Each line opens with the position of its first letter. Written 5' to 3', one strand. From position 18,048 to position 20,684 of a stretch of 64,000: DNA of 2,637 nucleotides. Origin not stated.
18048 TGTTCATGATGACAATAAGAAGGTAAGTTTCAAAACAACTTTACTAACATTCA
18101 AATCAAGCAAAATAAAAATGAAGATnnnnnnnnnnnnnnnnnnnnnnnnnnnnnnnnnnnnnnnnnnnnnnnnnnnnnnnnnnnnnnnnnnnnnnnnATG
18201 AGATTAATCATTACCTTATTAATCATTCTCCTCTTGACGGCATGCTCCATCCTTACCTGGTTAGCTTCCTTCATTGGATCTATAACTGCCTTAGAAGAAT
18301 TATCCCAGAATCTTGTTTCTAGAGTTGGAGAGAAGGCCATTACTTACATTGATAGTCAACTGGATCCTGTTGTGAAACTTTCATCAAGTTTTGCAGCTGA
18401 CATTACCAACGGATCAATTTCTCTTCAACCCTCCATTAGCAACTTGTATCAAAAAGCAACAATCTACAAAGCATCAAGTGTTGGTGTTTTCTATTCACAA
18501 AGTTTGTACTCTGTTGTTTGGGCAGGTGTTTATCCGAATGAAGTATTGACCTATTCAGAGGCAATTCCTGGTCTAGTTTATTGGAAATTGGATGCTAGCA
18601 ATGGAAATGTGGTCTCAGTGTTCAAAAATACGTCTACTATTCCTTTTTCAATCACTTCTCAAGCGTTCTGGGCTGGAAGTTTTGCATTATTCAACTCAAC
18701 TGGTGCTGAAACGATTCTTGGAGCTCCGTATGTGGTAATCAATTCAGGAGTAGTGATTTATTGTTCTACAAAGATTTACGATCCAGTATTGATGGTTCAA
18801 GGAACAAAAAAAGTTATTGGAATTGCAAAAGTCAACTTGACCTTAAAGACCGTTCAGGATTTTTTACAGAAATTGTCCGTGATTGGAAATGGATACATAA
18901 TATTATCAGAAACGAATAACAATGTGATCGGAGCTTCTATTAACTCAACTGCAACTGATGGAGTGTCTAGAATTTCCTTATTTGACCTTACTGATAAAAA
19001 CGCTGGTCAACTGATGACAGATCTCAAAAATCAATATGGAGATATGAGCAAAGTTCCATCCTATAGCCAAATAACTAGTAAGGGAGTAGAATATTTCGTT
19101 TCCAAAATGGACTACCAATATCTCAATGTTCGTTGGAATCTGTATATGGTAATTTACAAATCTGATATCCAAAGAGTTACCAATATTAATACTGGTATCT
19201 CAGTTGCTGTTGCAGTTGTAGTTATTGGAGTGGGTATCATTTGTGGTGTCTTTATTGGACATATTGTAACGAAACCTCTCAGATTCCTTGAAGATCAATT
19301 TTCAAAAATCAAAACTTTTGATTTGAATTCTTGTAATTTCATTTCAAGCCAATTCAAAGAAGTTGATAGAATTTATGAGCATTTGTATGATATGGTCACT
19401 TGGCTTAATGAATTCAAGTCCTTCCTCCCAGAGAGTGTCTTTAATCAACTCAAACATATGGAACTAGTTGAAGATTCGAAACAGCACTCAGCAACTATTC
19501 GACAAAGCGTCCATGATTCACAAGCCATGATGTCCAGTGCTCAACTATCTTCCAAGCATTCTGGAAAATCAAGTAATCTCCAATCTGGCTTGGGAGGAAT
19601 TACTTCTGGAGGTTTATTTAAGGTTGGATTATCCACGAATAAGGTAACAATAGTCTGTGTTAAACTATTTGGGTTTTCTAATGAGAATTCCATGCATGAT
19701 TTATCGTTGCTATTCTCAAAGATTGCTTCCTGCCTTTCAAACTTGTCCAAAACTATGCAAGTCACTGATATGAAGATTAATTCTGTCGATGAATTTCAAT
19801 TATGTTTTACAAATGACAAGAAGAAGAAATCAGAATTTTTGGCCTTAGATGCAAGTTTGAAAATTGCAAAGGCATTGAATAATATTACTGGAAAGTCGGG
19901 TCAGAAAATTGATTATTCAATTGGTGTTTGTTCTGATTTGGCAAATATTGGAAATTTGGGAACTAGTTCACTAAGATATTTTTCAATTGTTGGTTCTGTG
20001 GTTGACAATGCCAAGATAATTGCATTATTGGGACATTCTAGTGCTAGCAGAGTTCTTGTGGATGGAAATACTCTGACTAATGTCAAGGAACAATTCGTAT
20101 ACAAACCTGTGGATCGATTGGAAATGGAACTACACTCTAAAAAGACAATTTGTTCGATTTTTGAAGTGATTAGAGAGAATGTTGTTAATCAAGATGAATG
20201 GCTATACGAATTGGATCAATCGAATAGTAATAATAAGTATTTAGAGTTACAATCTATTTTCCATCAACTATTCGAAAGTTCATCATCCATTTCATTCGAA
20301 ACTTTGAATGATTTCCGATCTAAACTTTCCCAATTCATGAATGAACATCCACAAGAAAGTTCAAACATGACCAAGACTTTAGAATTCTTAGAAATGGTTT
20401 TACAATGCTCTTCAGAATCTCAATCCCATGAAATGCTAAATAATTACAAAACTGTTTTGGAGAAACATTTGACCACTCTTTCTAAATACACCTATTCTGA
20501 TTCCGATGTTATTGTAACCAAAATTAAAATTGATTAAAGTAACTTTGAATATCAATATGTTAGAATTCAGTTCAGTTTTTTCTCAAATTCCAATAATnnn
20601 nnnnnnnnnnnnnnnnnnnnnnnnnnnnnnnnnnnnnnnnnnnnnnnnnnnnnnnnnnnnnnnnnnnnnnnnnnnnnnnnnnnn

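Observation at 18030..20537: Sensor-HAMP receptor with a degenerate class-III cyclase homology domain and a 5' uORF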

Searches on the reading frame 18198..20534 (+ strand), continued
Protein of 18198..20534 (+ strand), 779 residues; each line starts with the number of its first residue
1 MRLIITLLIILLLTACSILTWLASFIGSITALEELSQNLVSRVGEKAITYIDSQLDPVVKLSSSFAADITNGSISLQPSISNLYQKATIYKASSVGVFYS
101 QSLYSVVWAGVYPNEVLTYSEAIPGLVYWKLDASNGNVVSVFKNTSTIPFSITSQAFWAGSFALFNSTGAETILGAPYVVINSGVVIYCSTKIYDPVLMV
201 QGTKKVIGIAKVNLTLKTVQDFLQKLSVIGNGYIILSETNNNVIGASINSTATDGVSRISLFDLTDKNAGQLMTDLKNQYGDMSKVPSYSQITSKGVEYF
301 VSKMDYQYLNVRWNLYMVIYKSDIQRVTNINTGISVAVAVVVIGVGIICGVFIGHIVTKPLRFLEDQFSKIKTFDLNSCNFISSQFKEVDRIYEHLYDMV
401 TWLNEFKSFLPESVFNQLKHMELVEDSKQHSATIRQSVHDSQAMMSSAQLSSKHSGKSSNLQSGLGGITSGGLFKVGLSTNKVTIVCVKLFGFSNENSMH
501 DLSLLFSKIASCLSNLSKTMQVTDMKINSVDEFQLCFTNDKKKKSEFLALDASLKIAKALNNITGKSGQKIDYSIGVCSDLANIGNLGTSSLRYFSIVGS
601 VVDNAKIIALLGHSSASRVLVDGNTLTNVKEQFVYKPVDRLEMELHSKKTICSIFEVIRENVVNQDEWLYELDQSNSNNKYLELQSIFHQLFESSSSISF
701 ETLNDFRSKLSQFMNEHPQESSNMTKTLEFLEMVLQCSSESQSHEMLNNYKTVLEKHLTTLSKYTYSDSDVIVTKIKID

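Call 75: list_cluster_members(proteins=[P0084, P0088, P0099, P0100, P0118, P0126, P0128, P0133, P0144, P0147])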
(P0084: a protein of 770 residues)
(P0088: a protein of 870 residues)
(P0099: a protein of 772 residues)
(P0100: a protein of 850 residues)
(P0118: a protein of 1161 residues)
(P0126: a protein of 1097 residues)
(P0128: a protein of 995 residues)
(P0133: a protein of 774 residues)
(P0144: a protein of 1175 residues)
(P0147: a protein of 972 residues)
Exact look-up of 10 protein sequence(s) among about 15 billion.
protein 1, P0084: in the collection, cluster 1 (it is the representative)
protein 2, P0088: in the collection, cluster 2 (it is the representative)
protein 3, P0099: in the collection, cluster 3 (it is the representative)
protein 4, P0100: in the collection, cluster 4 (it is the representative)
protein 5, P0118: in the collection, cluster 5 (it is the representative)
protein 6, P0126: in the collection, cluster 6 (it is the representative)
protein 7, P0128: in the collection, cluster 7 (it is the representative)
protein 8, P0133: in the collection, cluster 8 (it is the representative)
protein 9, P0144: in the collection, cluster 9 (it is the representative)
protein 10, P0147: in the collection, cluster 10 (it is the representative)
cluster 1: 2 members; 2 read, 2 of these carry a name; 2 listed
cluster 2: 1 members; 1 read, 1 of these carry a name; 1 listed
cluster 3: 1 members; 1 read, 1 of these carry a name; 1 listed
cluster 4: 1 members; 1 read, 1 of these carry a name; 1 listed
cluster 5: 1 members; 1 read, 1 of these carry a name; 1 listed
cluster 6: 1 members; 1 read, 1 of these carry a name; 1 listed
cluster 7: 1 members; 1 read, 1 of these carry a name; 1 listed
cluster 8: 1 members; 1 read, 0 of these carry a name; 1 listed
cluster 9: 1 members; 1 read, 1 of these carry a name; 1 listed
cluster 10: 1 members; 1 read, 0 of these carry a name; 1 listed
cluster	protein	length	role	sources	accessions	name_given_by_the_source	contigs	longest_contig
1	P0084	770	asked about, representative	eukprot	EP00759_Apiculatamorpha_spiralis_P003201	PhF_6_TR11543/c0_g1_i3/m.18540/K01768/E4.6.1.1; adenylate cyclase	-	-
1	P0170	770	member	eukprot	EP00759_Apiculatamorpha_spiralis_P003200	PhF_6_TR11543/c0_g1_i2/m.18539/K01768/E4.6.1.1; adenylate cyclase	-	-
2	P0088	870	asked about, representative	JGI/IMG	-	hypothetical protein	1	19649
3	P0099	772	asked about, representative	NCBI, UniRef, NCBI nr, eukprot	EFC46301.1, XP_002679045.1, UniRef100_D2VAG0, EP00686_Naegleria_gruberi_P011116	predicted protein [Naegleria gruberi] | Predicted protein n=1 Tax=Naegleria gruberi TaxID=5762 RepID=D2VAG0_NAEGR | uncharacterized protein NAEGRDRAFT_65846 [Naegleria gruberi]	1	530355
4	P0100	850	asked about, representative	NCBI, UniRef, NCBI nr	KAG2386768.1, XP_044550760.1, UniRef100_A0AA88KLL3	hypothetical protein C9374_002512 [Naegleria lovaniensis] | Guanylate cyclase domain-containing protein n=1 Tax=Naegleria lovaniensis TaxID=51637 ... | uncharacterized protein C9374_002512 [Naegleria lovaniensis]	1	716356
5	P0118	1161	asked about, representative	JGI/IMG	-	ankyrin repeat protein/class 3 adenylate cyclase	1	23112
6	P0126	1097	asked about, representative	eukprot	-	Hpha_TRINITY_DN15710_c3_g2::TRINITY_DN15710_c3_g2_i1::g.41677::m.41677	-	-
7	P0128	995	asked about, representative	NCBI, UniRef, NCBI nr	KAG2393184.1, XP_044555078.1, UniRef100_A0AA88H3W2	hypothetical protein C9374_009761 [Naegleria lovaniensis] | Guanylate cyclase domain-containing protein n=1 Tax=Naegleria lovaniensis TaxID=51637 ... | uncharacterized protein C9374_009761 [Naegleria lovaniensis]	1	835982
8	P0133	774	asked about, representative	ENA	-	-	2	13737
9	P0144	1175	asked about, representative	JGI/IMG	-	ankyrin repeat protein/class 3 adenylate cyclase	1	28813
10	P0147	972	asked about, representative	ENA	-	-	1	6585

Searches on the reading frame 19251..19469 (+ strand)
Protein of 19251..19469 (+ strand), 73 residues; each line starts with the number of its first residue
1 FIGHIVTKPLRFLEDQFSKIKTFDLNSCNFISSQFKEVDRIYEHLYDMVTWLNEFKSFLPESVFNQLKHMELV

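Call 52: search_solved_structures(query=A5, max_evalue=10, show_alignments=3)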
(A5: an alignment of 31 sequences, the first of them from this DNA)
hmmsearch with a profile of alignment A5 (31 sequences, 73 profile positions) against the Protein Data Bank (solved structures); distinct sequences matched with E-value up to 10: 11.
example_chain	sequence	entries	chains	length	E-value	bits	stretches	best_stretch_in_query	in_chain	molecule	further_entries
8a3k_UNK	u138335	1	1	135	0.028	17.7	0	6-55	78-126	sc-apCC-4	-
8j07_n9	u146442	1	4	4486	0.38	14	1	25-70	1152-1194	Dynein axonemal heavy chain 9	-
6xaw_A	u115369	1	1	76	0.5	13.7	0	35-61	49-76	Transcriptional regulatory protein SIN3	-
2lfs_A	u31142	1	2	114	0.71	13.2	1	2-53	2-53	HAMP domain-containing protein, Osmolarity sensor protein EnzV chimera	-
2l7i_A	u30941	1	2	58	0.94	12.8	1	4-43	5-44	Uncharacterized protein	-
3zrv_A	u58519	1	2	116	1.3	12.4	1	4-53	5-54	HAMP, OSMOLARITY SENSOR PROTEIN ENVZ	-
3zrx_A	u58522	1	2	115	1.3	12.4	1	4-53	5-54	AF1503 PROTEIN, OSMOLARITY SENSOR PROTEIN ENVZ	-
6lja_A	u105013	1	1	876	1.3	12.3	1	4-43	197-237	Heparinase II/III-like protein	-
6ljl_A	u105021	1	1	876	1.3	12.3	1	4-43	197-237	Heparinase II/III-like protein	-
2y0t_A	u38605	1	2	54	1.4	12.3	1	5-45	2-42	AF1503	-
28lk_A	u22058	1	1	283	1.6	12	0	12-39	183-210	complement-inhibiting protein ChiB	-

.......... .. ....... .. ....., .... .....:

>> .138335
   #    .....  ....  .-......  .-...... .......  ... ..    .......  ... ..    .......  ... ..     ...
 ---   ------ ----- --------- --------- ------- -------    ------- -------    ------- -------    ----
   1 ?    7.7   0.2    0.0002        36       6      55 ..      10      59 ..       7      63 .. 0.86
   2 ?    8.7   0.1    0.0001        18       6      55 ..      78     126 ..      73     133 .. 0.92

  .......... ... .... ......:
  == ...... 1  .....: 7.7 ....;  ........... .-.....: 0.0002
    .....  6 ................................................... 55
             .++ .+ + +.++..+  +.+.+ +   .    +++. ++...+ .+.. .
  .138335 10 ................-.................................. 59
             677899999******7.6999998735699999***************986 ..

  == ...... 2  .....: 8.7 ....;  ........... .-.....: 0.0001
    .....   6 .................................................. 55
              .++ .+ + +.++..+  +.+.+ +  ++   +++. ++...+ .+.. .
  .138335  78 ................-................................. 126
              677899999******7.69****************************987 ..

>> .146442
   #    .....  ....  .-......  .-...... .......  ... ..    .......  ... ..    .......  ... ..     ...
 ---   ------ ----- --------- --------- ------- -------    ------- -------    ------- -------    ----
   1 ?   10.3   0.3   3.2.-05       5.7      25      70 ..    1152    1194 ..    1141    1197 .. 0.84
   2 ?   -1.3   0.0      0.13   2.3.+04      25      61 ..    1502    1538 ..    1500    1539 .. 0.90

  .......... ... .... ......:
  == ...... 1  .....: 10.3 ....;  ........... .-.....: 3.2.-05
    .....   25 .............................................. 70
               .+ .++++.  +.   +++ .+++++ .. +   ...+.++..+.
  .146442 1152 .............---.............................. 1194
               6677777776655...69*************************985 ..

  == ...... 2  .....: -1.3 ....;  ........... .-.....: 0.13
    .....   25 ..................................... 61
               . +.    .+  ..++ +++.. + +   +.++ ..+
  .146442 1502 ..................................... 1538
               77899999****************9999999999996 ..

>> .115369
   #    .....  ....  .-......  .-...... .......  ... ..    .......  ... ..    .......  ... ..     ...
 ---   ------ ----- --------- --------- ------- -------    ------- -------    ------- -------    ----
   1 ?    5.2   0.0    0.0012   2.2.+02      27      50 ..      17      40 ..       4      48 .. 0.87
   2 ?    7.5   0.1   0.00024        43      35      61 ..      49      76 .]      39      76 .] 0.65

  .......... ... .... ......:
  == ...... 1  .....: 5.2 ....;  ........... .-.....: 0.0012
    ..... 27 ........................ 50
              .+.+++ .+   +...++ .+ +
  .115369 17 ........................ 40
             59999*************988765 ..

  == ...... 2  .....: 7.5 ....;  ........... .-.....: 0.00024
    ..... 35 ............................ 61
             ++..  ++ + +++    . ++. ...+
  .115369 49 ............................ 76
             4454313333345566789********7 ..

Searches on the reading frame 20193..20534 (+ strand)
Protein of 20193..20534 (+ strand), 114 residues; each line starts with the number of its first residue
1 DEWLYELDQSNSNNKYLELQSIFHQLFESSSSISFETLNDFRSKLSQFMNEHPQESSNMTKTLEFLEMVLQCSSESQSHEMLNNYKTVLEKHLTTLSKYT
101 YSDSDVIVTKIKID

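Call 99: search_solved_structures(query=A7, max_evalue=10, show_alignments=0)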
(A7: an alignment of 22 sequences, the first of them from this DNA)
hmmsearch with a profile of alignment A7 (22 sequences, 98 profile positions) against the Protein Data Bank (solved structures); distinct sequences matched with E-value up to 10: 21.
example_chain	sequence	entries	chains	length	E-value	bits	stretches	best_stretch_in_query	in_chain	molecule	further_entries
5cwf_A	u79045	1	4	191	0.0039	21.5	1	32-88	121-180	Designed helical repeat protein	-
2i9i_A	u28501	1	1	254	0.052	17.9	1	5-83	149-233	Hypothetical protein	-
8k6e_B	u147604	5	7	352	0.074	17.4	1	12-88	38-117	Legionella effector LnaB | LnaB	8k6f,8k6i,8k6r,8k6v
8oyy_A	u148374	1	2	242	0.15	16.4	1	13-67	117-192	De novo designed soluble GPCR-like protein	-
2xev_A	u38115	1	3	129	0.26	15.6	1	19-68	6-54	YBGF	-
1dvp_A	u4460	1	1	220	0.29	15.5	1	31-80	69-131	HEPATOCYTE GROWTH FACTOR-REGULATED TYROSINE KINASE SUBSTRATE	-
5xi8_A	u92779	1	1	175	0.36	15.2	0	27-74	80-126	Beta-barrel assembly-enhancing protease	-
9i5v_f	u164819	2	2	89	0.51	14.7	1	7-59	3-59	Small ribosomal subunit protein uS15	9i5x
6g5s_A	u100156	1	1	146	0.54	14.7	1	17-81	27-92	Cell division coordinator CpoB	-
2lc5_A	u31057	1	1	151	0.56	14.6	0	25-83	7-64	Calmodulin, putative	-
6kos_A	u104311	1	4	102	0.76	14.2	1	13-91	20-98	SUWA (Super WA20)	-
9k4q_A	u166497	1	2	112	1.2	13.6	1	6-86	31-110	C2-Zn1-HEHE-2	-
6ait_A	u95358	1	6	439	1.2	13.5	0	28-75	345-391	Beta-barrel assembly-enhancing protease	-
28jq_F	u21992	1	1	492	1.6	13.1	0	28-74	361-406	Beta-barrel assembly-enhancing protease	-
28jr_F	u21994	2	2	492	1.6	13.1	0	28-74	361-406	Beta-barrel assembly-enhancing protease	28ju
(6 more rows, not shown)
